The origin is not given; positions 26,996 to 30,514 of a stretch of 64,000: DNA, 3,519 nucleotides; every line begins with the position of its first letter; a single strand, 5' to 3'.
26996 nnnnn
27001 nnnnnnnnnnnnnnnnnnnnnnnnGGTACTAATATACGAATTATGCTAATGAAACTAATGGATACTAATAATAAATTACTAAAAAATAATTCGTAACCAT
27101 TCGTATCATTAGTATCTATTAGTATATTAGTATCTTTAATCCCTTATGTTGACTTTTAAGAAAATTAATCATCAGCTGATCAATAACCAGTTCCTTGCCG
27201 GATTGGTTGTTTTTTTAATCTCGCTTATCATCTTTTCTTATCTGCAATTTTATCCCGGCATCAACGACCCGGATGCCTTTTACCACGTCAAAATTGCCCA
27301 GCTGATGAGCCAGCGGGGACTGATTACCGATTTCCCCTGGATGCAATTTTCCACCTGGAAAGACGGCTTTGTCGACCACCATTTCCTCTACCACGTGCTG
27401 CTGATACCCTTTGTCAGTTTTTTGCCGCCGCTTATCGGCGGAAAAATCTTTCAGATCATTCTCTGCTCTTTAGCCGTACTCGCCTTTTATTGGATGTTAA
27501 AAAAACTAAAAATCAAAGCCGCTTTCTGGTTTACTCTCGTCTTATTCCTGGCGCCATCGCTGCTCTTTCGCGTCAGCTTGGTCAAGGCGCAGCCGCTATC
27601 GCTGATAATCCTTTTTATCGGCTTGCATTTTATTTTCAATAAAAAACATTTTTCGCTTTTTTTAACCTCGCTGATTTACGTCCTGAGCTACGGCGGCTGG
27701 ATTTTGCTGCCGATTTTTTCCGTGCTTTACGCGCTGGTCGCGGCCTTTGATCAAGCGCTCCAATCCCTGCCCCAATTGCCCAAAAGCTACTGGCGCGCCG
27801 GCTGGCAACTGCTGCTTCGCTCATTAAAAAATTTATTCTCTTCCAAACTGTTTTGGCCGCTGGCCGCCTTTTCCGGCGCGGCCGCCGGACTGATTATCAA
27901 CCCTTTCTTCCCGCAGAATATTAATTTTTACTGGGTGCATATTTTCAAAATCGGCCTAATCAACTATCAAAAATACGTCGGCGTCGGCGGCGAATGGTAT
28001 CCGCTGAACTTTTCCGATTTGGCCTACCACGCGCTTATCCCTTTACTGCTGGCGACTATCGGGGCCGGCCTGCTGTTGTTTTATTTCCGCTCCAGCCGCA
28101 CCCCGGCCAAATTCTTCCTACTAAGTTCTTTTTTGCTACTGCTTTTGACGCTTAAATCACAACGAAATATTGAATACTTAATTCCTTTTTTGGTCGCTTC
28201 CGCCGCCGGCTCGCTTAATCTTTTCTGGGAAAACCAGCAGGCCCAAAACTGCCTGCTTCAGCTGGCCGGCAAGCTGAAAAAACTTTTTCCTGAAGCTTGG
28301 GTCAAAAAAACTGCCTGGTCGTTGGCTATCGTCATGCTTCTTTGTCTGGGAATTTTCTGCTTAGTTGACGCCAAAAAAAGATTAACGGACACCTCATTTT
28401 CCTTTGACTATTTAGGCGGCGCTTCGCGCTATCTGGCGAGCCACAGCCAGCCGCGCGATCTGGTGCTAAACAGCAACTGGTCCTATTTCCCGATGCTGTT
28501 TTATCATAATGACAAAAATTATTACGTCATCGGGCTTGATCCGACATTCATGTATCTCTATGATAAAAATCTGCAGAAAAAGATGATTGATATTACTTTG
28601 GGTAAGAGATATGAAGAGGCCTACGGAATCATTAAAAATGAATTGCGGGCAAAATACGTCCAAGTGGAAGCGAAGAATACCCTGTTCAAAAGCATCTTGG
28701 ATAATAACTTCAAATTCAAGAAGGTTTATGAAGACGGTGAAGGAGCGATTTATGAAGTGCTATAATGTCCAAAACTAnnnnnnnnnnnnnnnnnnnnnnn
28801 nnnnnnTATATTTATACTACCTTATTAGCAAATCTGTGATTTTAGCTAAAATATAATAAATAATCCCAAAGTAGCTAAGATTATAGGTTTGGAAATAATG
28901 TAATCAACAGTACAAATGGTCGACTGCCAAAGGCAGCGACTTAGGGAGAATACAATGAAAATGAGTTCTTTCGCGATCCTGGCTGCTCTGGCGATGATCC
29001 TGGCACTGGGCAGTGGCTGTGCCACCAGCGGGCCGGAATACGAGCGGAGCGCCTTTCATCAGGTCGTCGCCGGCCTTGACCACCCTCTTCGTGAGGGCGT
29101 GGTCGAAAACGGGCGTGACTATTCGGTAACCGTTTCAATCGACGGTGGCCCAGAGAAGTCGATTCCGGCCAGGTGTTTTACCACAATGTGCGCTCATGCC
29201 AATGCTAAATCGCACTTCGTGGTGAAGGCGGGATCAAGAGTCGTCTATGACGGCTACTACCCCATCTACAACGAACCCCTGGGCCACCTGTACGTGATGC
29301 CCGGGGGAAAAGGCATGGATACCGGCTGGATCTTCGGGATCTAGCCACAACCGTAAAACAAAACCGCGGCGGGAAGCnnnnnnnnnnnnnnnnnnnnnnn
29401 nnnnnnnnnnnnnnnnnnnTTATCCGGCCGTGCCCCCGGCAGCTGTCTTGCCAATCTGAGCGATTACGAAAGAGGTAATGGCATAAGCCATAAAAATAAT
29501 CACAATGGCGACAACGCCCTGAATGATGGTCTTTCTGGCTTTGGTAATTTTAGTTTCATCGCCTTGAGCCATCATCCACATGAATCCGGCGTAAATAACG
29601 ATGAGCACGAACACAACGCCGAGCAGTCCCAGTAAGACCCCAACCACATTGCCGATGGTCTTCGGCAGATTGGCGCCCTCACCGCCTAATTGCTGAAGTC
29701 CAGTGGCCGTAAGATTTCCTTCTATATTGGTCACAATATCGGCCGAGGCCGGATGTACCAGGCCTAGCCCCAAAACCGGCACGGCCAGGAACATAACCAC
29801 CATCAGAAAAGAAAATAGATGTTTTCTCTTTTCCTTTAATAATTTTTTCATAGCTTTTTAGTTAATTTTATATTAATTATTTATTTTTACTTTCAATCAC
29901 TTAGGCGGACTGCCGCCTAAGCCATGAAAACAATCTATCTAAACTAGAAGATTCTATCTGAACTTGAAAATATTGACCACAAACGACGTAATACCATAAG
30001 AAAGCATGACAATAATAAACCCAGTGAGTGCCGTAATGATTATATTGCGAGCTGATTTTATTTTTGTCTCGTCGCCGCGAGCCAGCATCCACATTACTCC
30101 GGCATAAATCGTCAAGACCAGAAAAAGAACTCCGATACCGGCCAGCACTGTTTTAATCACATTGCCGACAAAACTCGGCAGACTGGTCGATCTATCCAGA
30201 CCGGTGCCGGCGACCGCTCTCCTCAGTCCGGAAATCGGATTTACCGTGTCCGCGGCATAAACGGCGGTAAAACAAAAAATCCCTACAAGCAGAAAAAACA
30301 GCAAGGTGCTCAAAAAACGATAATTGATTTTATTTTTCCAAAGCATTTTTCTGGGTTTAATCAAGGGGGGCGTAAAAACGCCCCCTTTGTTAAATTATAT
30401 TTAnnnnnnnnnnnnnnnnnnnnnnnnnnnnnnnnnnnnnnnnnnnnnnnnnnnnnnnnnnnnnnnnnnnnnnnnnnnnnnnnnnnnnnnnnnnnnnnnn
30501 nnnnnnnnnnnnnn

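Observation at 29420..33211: Tandem array of five divergent TrbC/VirB2-like pilin paralogs headed by a solute-binding lipoprotein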

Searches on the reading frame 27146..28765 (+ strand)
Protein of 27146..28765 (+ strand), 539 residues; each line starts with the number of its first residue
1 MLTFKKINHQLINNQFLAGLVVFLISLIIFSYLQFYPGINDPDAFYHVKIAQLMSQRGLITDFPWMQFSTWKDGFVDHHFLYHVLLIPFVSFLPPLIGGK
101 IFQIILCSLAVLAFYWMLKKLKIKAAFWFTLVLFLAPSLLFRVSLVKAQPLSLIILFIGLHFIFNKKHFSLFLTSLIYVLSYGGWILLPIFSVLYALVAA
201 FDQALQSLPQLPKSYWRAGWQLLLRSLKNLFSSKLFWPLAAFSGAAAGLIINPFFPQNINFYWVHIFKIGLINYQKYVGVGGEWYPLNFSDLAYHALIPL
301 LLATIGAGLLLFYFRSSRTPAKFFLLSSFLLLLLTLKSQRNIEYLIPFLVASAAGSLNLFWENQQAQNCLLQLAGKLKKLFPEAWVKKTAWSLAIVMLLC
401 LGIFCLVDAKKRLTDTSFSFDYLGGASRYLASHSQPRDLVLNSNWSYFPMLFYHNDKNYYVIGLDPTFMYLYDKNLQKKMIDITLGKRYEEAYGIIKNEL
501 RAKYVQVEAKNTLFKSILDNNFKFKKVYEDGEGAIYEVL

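Call 44: search_protein_families(library=ncbifam, proteins=[window:27146-28765:+], max_evalue=0.01)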
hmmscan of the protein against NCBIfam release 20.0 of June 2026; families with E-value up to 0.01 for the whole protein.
window:27146-28765:+ (539 aa): 0 families

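Call 65: search_protein_families(library=pfam, proteins=[window:27146-28765:+], max_evalue=0.01)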
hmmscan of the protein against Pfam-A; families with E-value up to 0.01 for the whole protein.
window:27146-28765:+ (539 aa): 0 families

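Call 76: search_solved_structures(query=window:27146-28765:+, max_evalue=10)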
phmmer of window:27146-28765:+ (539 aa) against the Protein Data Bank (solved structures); distinct sequences matched with E-value up to 10: 0.

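Call 77: search_protein_families(library=pfam, proteins=[window:27146-28765:+], max_evalue=10)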
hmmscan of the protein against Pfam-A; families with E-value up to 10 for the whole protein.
window:27146-28765:+ (539 aa): 2 families
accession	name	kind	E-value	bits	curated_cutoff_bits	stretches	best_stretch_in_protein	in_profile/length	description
PF13398.12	Peptidase_M50B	-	0.096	12.8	26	1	307-375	83-148/201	Peptidase M50B-like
PF25258.1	DUF7859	-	3.3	8.1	27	1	13-33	11-31/49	Family of unknown function (DUF7859)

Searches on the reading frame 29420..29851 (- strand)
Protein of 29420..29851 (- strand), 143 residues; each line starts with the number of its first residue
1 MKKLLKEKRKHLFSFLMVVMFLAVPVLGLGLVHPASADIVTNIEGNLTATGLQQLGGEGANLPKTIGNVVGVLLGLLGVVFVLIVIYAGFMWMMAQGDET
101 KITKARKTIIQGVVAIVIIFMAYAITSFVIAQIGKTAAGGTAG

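Call 5: search_protein_families(library=pfam, proteins=[window:29420-29851:-], max_evalue=1)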
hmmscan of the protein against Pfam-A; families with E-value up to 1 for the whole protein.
window:29420-29851:- (143 aa): 11 families
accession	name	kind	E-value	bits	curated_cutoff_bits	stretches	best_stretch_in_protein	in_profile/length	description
PF18895.5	T4SS_pilin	-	1e-07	32.4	26.6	1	62-129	5-71/71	Type IV secretion system pilin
PF04956.18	TrbC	-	2.9e-06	27.8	27.9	1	57-127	34-96/98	TrbC/VIRB2 pilin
PF04290.18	DctQ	-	6.4e-05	23.3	28.3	1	62-130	57-127/132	Tripartite ATP-independent periplasmic transporters, DctQ component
PF19607.4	DUF6112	-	0.013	15.7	25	1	65-122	15-74/88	Family of unknown function (DUF6112)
PF13268.11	DUF4059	-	0.017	16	25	1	2-32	37-66/72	Protein of unknown function (DUF4059)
PF05987.18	DUF898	-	0.027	14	28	1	20-137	136-253/336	Bacterial protein of unknown function (DUF898)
PF13567.11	DUF4131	-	0.23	11.6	31.6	0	7-45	26-64/165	Domain of unknown function (DUF4131)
PF07916.16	TraG_N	-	0.23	10.8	36.1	0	14-50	421-457/462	TraG-like protein, N-terminal region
PF01529.25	DHHC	-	0.31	11.6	28.7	1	72-138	55-122/133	DHHC palmitoyltransferase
PF20664.2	DUF6814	-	0.32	11.7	25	1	76-122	7-52/71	Family of unknown function (DUF6814)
PF12420.13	DUF3671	-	0.39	10.6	34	1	2-87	152-207/223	Fam-L, Fam-M like protein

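Call 44: search_protein_families(library=ncbifam, proteins=[window:29420-29851:-], max_evalue=0.01)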
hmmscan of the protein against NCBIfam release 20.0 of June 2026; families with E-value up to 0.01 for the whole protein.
window:29420-29851:- (143 aa): 1 family
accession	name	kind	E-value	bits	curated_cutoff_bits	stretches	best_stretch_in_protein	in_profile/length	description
NF045849.1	ICE_MMCAP2_0565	equivalog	4.1e-11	42.4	40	1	64-133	11-80/80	Mbov_0395 family pilin-like conjugal transfer protein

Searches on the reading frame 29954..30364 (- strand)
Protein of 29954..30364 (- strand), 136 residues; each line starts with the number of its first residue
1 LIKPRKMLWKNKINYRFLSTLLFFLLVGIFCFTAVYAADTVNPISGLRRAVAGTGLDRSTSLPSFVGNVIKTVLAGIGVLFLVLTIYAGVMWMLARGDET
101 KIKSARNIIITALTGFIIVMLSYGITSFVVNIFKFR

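Call 5: search_protein_families(library=pfam, proteins=[window:29954-30364:-], max_evalue=1)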
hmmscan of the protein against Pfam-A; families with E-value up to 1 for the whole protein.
window:29954-30364:- (136 aa): 7 families
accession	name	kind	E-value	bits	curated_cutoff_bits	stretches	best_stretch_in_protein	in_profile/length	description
PF18895.5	T4SS_pilin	-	1.5e-06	28.6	26.6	1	70-129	12-71/71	Type IV secretion system pilin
PF17310.7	DUF5357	-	0.00037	19.7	25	1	61-127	38-99/322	Family of unknown function (DUF5357)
PF15062.11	ARL6IP6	-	0.037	14.6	27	0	18-42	27-50/86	Haemopoietic lineage transmembrane helix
PF01312.24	Bac_export_2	-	0.11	12.1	24.4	1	38-135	113-204/335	FlhB HrpN YscU SpaS Family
PF09685.15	DUF4870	-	0.28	11.7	25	1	15-53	57-95/107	Domain of unknown function (DUF4870)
PF24284.1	DUF7472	-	0.79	10.4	27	1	77-125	16-61/65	Family of unknown function (DUF7472)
PF11003.13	DUF2842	-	0.89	10.4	25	0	74-98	3-27/61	Protein of unknown function (DUF2842)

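Call 44: search_protein_families(library=ncbifam, proteins=[window:29954-30364:-], max_evalue=0.01)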
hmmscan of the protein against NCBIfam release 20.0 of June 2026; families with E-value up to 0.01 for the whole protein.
window:29954-30364:- (136 aa): 1 family
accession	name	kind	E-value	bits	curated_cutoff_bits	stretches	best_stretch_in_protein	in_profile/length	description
NF045849.1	ICE_MMCAP2_0565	equivalog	6.8e-06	25.7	40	1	67-132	13-79/80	Mbov_0395 family pilin-like conjugal transfer protein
